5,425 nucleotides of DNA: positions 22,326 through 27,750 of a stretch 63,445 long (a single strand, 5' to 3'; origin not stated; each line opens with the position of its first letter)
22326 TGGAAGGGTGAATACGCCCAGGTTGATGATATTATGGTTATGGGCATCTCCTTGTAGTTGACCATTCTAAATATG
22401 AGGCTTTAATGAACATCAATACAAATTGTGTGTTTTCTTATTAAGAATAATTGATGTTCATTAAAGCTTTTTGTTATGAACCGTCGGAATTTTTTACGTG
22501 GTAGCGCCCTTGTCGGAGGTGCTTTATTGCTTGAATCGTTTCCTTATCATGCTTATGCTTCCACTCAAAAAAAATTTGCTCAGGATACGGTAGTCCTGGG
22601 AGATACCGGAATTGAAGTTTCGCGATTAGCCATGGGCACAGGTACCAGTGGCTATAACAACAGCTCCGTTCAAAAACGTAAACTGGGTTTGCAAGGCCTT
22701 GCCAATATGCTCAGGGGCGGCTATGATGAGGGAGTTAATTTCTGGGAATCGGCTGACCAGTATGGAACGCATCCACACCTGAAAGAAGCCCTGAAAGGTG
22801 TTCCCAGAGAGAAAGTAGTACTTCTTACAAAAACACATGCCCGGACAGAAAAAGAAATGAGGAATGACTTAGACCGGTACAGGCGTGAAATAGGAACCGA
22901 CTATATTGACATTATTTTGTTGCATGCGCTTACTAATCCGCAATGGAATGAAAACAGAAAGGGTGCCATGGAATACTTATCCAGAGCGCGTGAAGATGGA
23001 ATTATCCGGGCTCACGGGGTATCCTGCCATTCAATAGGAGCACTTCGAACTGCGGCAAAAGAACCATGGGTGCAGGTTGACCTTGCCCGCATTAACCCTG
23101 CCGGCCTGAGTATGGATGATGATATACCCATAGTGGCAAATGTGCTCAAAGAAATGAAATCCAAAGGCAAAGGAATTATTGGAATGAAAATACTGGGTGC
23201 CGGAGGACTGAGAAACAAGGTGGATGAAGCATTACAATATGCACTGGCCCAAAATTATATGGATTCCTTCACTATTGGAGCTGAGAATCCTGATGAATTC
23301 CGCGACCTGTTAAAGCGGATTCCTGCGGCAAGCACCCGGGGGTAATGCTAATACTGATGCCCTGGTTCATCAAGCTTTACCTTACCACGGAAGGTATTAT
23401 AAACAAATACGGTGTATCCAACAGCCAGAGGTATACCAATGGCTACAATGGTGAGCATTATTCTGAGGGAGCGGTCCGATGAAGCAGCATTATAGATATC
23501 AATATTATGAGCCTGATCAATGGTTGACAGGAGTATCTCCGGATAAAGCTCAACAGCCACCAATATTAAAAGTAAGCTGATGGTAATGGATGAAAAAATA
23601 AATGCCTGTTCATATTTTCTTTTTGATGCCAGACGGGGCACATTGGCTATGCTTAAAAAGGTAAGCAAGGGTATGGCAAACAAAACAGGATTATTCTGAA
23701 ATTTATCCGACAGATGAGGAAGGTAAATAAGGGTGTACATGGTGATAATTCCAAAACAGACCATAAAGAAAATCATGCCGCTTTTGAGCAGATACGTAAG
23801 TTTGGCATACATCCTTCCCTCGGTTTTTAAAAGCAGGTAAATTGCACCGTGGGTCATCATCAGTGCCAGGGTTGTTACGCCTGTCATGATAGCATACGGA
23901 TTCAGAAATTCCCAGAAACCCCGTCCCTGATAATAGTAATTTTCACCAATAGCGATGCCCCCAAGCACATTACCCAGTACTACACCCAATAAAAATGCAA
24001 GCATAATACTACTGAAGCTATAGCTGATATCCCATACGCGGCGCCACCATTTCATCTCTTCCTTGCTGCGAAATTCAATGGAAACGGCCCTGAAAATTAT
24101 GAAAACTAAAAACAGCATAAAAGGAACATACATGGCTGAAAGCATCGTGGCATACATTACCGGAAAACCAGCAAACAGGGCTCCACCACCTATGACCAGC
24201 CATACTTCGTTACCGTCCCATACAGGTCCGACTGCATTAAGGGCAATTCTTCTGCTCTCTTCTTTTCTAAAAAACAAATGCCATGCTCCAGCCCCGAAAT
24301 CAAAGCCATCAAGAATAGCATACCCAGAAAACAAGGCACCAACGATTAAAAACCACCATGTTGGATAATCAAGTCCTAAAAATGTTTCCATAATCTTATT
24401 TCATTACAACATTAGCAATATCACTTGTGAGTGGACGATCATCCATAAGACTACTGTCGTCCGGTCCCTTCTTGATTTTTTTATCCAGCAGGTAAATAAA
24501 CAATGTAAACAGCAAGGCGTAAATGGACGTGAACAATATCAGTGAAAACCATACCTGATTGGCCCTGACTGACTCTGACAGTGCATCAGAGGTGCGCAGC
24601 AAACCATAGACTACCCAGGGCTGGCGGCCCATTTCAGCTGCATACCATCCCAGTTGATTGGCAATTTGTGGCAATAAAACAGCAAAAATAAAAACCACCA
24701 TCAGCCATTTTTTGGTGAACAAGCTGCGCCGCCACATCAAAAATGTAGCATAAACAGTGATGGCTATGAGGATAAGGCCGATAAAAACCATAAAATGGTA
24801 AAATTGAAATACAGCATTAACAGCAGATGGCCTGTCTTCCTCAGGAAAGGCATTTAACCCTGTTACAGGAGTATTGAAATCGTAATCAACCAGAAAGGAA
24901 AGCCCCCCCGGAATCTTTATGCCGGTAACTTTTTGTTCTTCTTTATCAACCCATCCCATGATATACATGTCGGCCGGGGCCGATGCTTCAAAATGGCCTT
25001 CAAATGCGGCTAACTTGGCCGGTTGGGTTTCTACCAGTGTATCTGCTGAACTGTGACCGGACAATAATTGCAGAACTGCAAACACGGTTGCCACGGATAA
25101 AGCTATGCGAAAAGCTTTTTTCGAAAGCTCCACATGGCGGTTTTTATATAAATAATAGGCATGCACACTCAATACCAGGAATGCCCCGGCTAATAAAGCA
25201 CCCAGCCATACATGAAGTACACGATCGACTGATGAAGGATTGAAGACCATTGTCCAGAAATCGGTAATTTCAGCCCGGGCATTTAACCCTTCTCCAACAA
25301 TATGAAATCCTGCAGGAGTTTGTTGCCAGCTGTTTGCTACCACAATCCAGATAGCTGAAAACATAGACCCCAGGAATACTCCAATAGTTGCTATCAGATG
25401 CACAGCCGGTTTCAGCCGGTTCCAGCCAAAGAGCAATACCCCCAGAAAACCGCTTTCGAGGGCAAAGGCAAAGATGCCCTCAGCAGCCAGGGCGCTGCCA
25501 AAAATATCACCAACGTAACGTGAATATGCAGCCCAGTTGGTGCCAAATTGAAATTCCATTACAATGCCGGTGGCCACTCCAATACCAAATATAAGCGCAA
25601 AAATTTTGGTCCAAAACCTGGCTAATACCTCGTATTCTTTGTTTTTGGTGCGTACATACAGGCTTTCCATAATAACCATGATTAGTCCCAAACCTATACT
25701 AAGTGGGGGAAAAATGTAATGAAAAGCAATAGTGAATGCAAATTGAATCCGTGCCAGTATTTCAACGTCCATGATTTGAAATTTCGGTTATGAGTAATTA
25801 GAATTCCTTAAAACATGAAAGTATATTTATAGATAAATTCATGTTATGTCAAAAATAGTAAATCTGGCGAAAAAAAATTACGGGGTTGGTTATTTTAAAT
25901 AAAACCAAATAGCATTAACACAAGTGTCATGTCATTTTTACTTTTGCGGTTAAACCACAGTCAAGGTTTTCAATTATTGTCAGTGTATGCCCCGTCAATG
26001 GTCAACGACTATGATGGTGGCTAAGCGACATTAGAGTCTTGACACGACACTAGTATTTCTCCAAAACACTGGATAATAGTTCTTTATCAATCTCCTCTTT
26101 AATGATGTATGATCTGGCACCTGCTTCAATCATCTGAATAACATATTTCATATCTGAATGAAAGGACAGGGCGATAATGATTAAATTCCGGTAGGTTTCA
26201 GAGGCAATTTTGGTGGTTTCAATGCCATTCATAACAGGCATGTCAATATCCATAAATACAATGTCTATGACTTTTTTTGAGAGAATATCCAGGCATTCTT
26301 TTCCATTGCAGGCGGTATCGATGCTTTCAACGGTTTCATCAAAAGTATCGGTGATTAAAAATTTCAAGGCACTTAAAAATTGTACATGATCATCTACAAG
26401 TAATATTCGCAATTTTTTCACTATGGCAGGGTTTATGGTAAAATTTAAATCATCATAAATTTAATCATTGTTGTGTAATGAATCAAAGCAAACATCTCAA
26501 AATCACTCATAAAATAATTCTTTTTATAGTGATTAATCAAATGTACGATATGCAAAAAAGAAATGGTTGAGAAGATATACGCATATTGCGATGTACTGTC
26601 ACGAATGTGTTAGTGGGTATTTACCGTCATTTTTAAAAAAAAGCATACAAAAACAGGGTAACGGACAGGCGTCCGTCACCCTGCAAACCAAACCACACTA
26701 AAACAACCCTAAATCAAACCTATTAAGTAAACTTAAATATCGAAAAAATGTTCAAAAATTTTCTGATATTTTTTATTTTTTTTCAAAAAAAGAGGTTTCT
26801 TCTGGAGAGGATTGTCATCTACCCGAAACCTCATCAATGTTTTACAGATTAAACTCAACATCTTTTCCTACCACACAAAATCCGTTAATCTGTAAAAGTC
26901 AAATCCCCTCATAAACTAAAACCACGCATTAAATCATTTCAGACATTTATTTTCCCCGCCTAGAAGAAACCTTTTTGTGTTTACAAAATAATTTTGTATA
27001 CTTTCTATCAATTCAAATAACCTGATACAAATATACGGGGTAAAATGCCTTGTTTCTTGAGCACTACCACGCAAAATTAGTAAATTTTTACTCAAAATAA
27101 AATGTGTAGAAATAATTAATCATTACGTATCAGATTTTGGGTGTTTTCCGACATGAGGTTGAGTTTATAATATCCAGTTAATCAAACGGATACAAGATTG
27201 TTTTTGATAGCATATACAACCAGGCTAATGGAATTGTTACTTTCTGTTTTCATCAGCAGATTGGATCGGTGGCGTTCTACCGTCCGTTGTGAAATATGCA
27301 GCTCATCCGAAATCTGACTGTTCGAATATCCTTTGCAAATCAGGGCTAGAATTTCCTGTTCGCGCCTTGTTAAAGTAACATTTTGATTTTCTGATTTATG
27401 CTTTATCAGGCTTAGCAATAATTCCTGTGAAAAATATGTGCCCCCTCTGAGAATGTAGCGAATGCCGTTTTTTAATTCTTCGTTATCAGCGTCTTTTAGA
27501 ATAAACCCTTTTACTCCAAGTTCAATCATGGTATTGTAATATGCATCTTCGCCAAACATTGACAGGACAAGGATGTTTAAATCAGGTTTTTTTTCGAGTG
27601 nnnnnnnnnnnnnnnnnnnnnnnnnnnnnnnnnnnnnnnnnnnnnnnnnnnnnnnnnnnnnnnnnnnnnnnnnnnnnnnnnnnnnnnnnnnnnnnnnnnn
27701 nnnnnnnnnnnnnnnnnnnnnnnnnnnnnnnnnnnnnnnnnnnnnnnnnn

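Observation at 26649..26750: Compact GGUUUG-repeat unit with a strong terminator and no protein-coding capacity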

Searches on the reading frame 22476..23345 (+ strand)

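Call 9: search_protein_families(library=pfam, proteins=[window:22476-23345:+])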
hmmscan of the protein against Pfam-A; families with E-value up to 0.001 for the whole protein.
window:22476-23345:+ (289 aa): 2 families
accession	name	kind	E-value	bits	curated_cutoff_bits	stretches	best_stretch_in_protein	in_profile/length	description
PF00248.27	Aldo_ket_red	-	9.5e-20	71.3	24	1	53-254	2-206/291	Aldo/keto reductase family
PF10518.14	TAT_signal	-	7e-05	23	22.7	1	1-19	2-20/21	TAT (twin-arginine translocation) pathway signal sequence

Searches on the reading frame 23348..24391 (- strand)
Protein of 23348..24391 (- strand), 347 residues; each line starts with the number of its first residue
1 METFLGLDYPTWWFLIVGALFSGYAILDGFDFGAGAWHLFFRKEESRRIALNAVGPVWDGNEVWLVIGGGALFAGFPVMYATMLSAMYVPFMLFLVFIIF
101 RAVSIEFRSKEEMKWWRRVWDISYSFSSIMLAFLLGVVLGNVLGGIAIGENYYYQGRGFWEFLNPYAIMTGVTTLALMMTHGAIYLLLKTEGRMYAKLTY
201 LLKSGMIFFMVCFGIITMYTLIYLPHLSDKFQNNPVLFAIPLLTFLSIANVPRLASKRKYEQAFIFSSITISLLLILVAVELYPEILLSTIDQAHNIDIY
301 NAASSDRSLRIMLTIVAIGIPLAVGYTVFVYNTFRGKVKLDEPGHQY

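Call 9: search_protein_families(library=pfam, proteins=[window:23348-24391:-])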
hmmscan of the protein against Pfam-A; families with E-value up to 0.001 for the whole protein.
window:23348-24391:- (347 aa): 1 family
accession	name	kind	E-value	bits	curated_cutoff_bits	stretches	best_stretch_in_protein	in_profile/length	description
PF02322.20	Cyt_bd_oxida_II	-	5e-95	318.8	35.6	1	10-334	2-302/302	Cytochrome bd terminal oxidase subunit II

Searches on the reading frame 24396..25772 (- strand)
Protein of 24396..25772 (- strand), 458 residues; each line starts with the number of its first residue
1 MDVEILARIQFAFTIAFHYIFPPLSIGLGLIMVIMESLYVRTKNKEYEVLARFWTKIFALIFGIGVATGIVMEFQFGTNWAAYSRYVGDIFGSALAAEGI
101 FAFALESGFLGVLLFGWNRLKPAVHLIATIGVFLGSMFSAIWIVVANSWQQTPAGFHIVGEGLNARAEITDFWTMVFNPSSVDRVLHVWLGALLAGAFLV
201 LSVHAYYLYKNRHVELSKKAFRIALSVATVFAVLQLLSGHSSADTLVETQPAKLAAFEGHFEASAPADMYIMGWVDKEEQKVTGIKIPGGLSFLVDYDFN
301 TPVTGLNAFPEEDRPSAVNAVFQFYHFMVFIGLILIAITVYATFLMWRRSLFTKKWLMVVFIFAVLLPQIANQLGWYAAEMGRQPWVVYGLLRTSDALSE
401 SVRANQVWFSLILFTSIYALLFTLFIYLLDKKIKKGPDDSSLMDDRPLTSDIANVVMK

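Call 9: search_protein_families(library=pfam, proteins=[window:24396-25772:-])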
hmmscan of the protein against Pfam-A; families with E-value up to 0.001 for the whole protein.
window:24396-25772:- (458 aa): 1 family
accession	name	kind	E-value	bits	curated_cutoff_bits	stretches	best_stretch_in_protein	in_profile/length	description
PF01654.22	Cyt_bd_oxida_I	-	8.5e-164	545.5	26.2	1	6-437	1-418/418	Cytochrome bd terminal oxidase subunit I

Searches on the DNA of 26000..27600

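Call 4: search_rna_families(source=window, start=26000, end=27600, threshold=evalue, max_evalue=10, show_alignments=3)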
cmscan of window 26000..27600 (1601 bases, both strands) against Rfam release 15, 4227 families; matches with E-value up to 10: 4.
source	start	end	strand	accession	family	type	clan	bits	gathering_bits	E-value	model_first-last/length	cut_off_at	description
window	26740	26791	+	RF01096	PK-HAV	Cis-reg;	-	25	50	2.5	1-56/56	no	HepA virus 3'-terminal pseudoknot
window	26362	26460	-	RF01205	snR62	Gene; snRNA; snoRNA; CD-box;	CL00055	24.7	55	9.1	1-100/100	no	Small nucleolar RNA snR62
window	26729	26849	+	RF02705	B_rapa_snoR775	Gene; snRNA; snoRNA; HACA-box;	-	21.9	64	3.1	1-127/127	no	Brassica rapa small nucleolar RNA 775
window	26458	26523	-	RF00538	snoCD11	Gene; snRNA; snoRNA; CD-box;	-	19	60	2.3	1-75/75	no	Small nucleolar RNA CD11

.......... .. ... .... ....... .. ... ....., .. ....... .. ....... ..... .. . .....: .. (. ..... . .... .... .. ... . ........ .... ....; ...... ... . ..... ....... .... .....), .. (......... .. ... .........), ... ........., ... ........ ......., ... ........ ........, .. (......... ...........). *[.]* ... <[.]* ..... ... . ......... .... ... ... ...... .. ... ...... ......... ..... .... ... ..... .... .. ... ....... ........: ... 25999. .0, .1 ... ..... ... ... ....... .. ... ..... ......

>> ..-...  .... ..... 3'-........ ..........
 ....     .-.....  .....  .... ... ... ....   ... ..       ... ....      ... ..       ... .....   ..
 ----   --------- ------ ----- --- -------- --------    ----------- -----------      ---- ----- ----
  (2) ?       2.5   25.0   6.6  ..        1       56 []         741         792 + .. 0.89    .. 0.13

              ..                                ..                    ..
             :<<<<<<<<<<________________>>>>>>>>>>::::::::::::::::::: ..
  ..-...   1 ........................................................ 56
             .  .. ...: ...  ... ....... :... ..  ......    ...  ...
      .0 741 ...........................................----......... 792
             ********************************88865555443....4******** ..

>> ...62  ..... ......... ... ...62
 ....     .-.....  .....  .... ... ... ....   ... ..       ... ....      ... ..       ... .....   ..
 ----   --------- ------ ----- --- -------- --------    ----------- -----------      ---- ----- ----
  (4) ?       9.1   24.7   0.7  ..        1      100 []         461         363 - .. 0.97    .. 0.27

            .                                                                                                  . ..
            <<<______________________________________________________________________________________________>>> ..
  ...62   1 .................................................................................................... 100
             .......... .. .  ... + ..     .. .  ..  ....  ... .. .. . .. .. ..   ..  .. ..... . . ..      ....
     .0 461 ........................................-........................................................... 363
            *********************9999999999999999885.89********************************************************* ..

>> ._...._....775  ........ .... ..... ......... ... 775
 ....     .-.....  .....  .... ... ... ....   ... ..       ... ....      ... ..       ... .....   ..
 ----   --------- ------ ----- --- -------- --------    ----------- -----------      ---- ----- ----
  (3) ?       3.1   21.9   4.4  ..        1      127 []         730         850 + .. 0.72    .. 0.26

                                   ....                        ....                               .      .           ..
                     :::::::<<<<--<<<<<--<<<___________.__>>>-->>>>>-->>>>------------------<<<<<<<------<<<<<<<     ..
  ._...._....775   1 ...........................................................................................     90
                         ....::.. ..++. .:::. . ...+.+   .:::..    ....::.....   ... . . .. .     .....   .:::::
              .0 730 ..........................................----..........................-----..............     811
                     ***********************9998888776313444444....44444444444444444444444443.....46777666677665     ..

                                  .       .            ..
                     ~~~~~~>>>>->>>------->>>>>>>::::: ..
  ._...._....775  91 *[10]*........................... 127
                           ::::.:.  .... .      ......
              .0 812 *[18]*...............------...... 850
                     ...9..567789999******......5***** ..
